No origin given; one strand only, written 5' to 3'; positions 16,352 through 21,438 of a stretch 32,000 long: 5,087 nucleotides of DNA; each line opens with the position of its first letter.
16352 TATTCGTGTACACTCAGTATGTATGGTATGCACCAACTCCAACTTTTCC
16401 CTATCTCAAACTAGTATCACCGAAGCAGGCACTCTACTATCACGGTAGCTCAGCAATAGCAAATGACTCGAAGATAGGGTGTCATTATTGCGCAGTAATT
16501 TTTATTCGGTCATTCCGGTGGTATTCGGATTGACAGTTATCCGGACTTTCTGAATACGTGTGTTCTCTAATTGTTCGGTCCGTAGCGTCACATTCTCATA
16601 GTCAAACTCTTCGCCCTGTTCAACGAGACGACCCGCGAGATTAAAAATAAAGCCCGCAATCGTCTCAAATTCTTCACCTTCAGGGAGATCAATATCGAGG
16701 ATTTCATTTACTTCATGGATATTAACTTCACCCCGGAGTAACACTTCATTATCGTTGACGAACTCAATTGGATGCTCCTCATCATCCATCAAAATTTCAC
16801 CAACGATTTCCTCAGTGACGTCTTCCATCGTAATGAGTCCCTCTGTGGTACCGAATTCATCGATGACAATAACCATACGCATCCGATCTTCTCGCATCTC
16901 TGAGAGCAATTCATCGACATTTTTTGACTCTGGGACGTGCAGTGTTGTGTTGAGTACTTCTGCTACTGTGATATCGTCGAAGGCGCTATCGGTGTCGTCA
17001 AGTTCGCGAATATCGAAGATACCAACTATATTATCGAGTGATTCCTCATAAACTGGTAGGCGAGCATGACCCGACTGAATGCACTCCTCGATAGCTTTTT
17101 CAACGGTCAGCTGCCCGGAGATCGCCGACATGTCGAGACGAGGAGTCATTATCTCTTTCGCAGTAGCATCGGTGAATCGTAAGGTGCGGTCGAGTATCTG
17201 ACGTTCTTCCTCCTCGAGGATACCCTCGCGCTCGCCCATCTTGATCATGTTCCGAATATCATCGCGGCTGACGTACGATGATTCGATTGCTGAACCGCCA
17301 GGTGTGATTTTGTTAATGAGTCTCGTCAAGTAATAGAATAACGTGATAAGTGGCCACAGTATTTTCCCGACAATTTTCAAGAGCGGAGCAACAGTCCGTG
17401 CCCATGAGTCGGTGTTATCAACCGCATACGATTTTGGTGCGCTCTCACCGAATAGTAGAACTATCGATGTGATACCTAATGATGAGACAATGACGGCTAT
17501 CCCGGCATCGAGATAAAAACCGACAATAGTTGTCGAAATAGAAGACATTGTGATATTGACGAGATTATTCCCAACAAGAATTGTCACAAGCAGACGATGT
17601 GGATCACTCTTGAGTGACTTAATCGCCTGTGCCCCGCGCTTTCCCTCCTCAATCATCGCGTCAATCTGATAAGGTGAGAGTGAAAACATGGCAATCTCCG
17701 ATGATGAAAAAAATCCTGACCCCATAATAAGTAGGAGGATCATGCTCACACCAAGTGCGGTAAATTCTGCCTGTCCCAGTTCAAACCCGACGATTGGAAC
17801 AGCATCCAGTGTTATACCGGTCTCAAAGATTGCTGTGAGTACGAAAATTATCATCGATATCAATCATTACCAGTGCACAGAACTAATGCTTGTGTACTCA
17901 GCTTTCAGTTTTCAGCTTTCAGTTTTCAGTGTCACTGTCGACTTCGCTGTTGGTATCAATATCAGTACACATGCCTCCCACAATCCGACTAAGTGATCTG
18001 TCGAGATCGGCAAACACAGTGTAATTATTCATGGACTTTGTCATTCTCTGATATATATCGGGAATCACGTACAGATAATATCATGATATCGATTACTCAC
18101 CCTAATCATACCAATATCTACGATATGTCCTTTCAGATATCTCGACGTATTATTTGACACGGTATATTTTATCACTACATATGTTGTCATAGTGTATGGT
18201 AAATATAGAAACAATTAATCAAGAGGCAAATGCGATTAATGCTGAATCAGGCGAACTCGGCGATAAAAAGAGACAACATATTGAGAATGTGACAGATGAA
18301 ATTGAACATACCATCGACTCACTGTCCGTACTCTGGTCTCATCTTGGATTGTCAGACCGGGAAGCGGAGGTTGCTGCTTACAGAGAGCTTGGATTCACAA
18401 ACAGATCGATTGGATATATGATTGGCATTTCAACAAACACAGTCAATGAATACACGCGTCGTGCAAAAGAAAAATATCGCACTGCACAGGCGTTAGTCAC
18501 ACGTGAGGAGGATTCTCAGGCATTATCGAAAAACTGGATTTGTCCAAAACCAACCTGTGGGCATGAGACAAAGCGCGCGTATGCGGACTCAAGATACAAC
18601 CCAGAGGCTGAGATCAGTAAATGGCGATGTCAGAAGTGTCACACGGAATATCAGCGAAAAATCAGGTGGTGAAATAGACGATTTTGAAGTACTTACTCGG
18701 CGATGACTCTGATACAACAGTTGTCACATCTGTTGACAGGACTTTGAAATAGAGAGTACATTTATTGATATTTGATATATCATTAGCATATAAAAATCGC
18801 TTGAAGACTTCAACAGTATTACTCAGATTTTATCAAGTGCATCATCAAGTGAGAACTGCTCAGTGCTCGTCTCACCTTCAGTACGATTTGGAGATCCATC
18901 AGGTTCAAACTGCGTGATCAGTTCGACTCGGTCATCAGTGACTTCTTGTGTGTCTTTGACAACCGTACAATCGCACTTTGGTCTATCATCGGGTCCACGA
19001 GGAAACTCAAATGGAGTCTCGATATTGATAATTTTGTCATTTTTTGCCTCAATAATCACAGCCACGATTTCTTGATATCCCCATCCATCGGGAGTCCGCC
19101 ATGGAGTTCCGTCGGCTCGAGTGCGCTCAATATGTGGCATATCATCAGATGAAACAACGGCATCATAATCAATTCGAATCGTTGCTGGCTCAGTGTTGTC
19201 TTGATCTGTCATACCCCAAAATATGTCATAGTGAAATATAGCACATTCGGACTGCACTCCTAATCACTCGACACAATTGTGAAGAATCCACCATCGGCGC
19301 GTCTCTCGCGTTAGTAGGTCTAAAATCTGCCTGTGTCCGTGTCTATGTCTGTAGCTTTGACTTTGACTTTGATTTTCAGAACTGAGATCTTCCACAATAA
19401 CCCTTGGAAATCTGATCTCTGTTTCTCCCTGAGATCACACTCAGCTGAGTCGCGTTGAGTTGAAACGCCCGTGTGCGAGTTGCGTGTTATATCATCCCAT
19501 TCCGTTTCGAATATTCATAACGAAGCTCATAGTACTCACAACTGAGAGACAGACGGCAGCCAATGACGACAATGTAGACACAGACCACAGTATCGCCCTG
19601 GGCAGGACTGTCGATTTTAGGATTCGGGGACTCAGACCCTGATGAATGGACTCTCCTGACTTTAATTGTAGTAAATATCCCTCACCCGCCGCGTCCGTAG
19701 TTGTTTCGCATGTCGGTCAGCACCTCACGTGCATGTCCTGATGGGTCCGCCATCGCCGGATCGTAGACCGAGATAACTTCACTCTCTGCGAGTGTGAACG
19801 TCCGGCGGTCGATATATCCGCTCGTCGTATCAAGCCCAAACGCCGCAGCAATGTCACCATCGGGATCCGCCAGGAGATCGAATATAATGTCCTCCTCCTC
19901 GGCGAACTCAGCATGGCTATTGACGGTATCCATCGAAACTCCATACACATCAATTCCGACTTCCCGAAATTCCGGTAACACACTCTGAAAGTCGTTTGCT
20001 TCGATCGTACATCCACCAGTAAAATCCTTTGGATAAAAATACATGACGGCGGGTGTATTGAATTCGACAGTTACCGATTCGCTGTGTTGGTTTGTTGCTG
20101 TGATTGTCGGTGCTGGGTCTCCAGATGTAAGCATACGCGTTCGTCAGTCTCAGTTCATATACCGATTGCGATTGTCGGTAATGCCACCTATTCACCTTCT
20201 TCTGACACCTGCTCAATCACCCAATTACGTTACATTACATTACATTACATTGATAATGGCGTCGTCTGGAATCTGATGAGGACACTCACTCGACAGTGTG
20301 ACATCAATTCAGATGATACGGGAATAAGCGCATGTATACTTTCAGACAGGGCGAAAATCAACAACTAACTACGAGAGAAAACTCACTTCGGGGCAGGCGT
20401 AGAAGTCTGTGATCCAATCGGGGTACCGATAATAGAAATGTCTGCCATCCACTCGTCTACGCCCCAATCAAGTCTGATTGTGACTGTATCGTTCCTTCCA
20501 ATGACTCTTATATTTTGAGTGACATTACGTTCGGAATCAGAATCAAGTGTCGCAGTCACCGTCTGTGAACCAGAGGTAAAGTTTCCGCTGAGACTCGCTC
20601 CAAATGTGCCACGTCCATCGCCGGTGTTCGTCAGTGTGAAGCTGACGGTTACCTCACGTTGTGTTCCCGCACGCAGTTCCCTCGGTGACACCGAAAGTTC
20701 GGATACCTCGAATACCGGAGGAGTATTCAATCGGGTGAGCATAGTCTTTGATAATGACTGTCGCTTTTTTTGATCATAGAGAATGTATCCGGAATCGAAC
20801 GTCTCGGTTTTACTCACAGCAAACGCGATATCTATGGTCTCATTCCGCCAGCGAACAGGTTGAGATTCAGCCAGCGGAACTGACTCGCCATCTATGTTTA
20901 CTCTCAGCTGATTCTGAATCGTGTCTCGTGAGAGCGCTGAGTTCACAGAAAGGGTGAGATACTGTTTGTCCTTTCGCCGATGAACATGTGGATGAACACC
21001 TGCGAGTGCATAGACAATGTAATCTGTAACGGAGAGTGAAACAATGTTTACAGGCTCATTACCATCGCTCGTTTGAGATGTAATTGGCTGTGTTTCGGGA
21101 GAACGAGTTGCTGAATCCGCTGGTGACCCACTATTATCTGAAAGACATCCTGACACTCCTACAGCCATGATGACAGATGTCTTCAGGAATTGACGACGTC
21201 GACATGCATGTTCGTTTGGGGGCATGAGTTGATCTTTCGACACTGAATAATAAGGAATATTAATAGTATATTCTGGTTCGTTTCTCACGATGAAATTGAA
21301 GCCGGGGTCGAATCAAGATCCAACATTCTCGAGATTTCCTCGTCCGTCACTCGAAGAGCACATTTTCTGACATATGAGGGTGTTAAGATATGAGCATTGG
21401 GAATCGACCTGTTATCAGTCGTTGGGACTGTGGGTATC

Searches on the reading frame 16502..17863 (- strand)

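Call 14: search_protein_families(library=pfam, proteins=[window:16502-17863:-])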
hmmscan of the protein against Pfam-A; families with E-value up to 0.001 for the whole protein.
window:16502-17863:- (453 aa): 3 families
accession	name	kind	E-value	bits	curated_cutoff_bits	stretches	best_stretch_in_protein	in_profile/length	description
PF01595.25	CNNM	-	3.5e-50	170.6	28.4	1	42-220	3-181/181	Cyclin M transmembrane N-terminal domain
PF03471.22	CorC_HlyC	-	8.7e-21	74.2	27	1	369-445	3-80/81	Transporter associated domain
PF00571.33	CBS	-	2.5e-11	44.1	24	1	301-354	2-56/57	CBS domain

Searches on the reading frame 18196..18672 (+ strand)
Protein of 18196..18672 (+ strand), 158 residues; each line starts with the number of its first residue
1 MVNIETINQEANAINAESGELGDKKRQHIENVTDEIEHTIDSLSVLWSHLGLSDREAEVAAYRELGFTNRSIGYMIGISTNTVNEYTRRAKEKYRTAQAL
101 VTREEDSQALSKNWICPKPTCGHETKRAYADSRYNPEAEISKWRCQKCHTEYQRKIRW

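Call 14: search_protein_families(library=pfam, proteins=[window:18196-18672:+])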
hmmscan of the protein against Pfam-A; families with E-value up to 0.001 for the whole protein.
window:18196-18672:+ (158 aa): 1 family
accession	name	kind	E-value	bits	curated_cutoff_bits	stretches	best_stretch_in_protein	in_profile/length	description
PF00196.25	GerE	-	2.3e-07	30.8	23.5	1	52-94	3-45/57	Bacterial regulatory proteins, luxR family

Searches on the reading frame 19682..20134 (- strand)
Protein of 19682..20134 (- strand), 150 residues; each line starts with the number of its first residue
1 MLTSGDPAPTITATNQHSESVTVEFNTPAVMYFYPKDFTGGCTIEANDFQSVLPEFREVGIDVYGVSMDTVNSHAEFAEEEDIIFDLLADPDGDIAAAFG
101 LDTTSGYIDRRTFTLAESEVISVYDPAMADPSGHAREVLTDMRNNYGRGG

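Call 14: search_protein_families(library=pfam, proteins=[window:19682-20134:-])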
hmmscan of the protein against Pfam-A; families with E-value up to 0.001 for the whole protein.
window:19682-20134:- (150 aa): 3 families
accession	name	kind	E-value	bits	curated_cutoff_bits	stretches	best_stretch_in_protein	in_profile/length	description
PF00578.27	AhpC-TSA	-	1.4e-26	93.3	26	1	5-121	2-121/124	AhpC/TSA family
PF08534.16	Redoxin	-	5.8e-12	46.1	26.6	1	4-121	2-128/148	Redoxin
PF13911.12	AhpC-TSA_2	-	7.7e-06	26.7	27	1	50-104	3-57/114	AhpC/TSA antioxidant enzyme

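Call 23: find_encoding_contigs(protein=window:19682-20134:-, flank=10000, max_places=8)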
Protein window:19682-20134:- (150 aa): 23 contigs read that carry it; 8 places shown.
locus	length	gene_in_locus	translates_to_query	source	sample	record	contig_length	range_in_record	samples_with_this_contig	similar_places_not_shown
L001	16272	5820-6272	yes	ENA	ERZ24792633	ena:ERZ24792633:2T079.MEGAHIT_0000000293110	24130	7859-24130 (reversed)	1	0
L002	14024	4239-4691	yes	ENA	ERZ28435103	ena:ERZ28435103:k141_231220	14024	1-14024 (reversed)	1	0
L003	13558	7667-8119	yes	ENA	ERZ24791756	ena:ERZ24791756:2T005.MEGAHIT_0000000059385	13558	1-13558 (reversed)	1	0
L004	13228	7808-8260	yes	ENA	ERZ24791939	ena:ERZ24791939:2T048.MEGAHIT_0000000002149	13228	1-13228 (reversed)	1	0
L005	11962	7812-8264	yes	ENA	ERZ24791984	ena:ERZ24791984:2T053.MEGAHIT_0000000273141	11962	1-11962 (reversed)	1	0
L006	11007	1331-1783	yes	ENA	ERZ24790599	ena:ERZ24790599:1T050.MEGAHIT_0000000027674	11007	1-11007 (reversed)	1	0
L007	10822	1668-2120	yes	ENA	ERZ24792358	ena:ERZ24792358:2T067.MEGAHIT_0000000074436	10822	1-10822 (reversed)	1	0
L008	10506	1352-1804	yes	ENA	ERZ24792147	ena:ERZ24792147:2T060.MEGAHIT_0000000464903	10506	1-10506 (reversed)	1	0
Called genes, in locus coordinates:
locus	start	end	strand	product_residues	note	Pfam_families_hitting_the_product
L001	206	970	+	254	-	PF00106:adh_short, PF01370:Epimerase (faint), PF08659:KR, PF13460:NAD_binding_10 (weak), PF13561:adh_short_C2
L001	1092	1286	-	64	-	PF25949:DUF7987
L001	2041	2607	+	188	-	-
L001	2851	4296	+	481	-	PF01139:RtcB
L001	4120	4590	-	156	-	-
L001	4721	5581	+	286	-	-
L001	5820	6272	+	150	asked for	PF00578:AhpC-TSA, PF08534:Redoxin, PF13911:AhpC-TSA_2 (weak)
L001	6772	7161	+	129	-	-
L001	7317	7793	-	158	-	PF00196:GerE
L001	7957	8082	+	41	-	-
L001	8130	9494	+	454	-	PF01595:CNNM, PF00571:CBS (weak), PF03471:CorC_HlyC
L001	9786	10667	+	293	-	PF00582:Usp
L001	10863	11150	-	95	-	PF20068:Amphi-Trp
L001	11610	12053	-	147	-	PF01325:Fe_dep_repress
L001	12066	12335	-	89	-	-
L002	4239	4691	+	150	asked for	PF00578:AhpC-TSA, PF08534:Redoxin, PF13911:AhpC-TSA_2 (weak)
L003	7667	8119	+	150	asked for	PF00578:AhpC-TSA, PF08534:Redoxin, PF13911:AhpC-TSA_2 (weak)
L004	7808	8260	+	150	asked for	PF00578:AhpC-TSA, PF08534:Redoxin, PF13911:AhpC-TSA_2 (weak)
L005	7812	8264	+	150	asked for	PF00578:AhpC-TSA, PF08534:Redoxin, PF13911:AhpC-TSA_2 (weak)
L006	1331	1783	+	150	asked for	PF00578:AhpC-TSA, PF08534:Redoxin, PF13911:AhpC-TSA_2 (weak)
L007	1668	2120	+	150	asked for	PF00578:AhpC-TSA, PF08534:Redoxin, PF13911:AhpC-TSA_2 (weak)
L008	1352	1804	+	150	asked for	PF00578:AhpC-TSA, PF08534:Redoxin, PF13911:AhpC-TSA_2 (weak)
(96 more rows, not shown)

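Call 56: list_cluster_members(proteins=[window:19682-20134:-, window:12338-12784:-, window:23446-24414:-])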
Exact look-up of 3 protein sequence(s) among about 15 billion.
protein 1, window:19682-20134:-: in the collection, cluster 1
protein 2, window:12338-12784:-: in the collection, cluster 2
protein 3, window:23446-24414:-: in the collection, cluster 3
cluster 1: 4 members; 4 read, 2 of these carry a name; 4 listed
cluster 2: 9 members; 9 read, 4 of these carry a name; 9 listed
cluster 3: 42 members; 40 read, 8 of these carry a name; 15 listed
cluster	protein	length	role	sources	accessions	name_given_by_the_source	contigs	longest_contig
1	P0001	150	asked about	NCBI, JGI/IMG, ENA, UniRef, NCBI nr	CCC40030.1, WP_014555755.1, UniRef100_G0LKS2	peroxiredoxin [Haloquadratum walsbyi] | peroxiredoxin Q/BCP | thioredoxin-dependent peroxiredoxin n=2 Tax=Haloquadratum walsbyi TaxID=293091 ...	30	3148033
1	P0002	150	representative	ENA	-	-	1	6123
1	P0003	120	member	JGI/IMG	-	peroxiredoxin Q/BCP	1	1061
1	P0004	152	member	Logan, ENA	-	-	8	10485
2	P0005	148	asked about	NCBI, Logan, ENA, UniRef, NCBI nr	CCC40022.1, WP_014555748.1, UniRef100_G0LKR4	universal stress protein [Haloquadratum walsbyi] | UspA domain protein n=1 Tax=Haloquadratum walsbyi (strain DSM 16854 / JCM 12705 / C23) ...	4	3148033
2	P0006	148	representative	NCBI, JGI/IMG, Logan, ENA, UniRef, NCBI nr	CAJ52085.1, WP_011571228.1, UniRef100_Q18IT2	universal stress protein [Haloquadratum walsbyi] | nucleotide-binding universal stress UspA family protein | UspA domain protein n=1 Tax=Haloquadratum walsbyi (strain DSM 16790 / HBSQ001) ...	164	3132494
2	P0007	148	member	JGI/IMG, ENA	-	nucleotide-binding universal stress UspA family protein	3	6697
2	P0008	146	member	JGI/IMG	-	nucleotide-binding universal stress UspA family protein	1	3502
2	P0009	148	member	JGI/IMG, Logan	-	-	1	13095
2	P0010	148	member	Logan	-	-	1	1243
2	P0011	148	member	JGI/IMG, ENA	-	-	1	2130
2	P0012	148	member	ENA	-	-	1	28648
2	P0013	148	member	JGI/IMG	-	-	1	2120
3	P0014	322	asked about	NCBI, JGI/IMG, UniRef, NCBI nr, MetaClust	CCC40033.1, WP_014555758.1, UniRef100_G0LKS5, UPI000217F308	hypothetical protein [Haloquadratum walsbyi] | hypothetical protein | DUF973 family protein n=1 Tax=Haloquadratum walsbyi (strain DSM 16854 / JCM 12705 / C23) ...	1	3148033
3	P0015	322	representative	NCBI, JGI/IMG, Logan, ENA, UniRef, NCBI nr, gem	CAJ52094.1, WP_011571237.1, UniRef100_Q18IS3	hypothetical protein [Haloquadratum walsbyi] | hypothetical protein | DUF973 family protein n=2 Tax=Haloquadratum walsbyi TaxID=293091 RepID=Q18IS3_HALWD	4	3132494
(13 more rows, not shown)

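Call 76: find_encoding_contigs(protein=P0015, flank=4000, max_places=4)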
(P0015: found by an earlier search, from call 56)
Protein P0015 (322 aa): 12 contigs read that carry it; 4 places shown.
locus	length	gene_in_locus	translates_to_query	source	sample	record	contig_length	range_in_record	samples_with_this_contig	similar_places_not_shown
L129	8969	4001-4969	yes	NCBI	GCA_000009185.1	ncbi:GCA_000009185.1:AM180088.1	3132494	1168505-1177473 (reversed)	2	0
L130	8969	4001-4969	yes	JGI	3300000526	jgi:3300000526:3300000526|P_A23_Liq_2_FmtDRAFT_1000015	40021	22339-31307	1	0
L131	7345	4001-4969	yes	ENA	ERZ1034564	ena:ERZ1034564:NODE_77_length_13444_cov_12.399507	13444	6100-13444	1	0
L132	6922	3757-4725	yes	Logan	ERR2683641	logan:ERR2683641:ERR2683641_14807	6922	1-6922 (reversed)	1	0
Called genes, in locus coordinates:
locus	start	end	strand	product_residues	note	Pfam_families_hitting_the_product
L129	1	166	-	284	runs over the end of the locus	PF01555:N6_N4_Mtase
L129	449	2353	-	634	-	PF00664:ABC_membrane, PF00005:ABC_tran, PF02463:SMC_N (faint)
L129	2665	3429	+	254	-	PF00106:adh_short, PF01370:Epimerase (faint), PF08659:KR, PF13460:NAD_binding_10 (weak), PF13561:adh_short_C2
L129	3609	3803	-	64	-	PF25949:DUF7987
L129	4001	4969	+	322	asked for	-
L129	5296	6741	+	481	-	PF01139:RtcB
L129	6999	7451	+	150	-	PF00578:AhpC-TSA, PF08534:Redoxin, PF13911:AhpC-TSA_2 (weak)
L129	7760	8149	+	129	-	-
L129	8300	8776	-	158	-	PF00196:GerE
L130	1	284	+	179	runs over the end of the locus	-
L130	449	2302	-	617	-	PF00664:ABC_membrane, PF00005:ABC_tran, PF02463:SMC_N (faint)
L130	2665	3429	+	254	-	PF00106:adh_short, PF01370:Epimerase (faint), PF08659:KR, PF13460:NAD_binding_10 (weak), PF13561:adh_short_C2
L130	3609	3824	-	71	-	PF25949:DUF7987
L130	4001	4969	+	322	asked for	-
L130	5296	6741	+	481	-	PF01139:RtcB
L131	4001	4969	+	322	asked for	-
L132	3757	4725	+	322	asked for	-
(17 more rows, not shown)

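Call 83: find_encoding_contigs(protein=P0006, flank=10000, max_places=2)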
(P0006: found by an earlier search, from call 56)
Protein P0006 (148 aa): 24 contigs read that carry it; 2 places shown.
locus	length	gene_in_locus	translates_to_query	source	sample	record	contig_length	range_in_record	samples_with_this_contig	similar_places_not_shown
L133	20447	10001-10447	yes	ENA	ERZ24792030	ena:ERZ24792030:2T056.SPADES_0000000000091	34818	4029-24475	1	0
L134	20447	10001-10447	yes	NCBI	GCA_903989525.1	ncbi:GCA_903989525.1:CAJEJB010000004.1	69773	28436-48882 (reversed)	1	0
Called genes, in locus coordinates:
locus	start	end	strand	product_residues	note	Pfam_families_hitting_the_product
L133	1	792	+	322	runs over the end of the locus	-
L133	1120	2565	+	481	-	PF01139:RtcB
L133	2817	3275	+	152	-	PF08534:Redoxin, PF00578:AhpC-TSA, PF13911:AhpC-TSA_2 (weak)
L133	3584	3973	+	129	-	-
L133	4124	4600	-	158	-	PF00196:GerE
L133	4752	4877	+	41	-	-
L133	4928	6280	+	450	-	PF01595:CNNM, PF00571:CBS (faint), PF03471:CorC_HlyC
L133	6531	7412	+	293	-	PF00582:Usp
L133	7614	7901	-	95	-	PF20068:Amphi-Trp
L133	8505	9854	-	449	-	-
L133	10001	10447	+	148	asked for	PF00582:Usp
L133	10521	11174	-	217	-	PF01266:DAO (weak), PF02254:TrkA_N, PF13241:NAD_binding_7, PF02080:TrkA_C (weak)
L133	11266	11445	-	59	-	-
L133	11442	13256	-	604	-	PF00939:Na_sulph_symp, PF03600:CitMHS, PF02080:TrkA_C, PF00939:Na_sulph_symp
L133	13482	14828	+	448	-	PF01566:Nramp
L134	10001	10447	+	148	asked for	PF00582:Usp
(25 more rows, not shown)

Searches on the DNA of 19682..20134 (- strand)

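Call 48: search_with_rna_model(model_id=R2, sources=[L001, L002, L003, L004], filters=off, max_evalue=0.5)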
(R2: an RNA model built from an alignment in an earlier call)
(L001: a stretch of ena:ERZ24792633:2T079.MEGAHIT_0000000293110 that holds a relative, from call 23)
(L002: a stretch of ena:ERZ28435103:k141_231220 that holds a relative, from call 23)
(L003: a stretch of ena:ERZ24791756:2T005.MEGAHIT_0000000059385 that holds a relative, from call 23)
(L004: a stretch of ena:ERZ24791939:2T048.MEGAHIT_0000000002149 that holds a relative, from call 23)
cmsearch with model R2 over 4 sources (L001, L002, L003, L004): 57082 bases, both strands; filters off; matches with E-value up to 0.5: 13.
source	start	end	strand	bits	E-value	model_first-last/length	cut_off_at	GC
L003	13358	13439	+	20.1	0.00098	1-85/85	no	0.5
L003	4362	4442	-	19.2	0.0019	1-85/85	no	0.46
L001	4293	4370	-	19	0.0021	1-85/85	no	0.53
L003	6135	6212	-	19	0.0021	1-85/85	no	0.53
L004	4508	4588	-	19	0.0021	1-85/85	no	0.44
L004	6281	6358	-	18.9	0.0022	1-85/85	no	0.51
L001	2395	2491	-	18.8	0.0024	1-85/85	no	0.58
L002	801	897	-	18.8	0.0024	1-85/85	no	0.58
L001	2584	2665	-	13.6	0.096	1-85/85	no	0.38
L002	990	1071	-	13.6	0.096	1-85/85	no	0.38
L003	2833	2902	-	13.2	0.12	1-85/85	no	0.44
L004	2979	3048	-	13.2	0.12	1-85/85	no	0.44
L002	2707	2784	-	11.9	0.3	1-85/85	no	0.51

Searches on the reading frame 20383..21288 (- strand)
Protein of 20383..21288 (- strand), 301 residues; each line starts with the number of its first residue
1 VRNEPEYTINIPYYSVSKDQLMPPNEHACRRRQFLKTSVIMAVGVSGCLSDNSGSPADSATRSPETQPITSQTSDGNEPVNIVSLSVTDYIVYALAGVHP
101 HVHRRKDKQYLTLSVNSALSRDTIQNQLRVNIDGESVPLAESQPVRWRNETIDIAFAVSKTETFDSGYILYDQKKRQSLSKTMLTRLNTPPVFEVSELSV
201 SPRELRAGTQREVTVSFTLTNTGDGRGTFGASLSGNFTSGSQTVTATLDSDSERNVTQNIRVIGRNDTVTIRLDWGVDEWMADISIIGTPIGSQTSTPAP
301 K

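Call 14: search_protein_families(library=pfam, proteins=[window:20383-21288:-])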
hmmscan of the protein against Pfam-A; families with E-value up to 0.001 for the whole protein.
window:20383-21288:- (301 aa): 0 families

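Call 80: search_protein_families(library=pfam, proteins=[window:20383-21288:-], max_evalue=10)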
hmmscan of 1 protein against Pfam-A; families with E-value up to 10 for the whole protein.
window:20383-21288:- (301 aa): 1 family
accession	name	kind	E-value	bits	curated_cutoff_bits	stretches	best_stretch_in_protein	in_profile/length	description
PF07705.17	CARDB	-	0.079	13.6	22.7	1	195-271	6-79/101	CARDB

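Call 81: search_protein_families(library=ncbifam, proteins=[window:20383-21288:-], max_evalue=1)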
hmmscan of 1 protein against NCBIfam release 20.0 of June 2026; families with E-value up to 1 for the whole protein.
window:20383-21288:- (301 aa): 1 family
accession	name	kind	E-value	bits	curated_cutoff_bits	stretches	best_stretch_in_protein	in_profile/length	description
NF052551.1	EnvBioLpgNMYCTU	equivalog_domain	0.085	12.2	250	1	37-92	9-65/227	envelope biogenesis lipoprotein LpqN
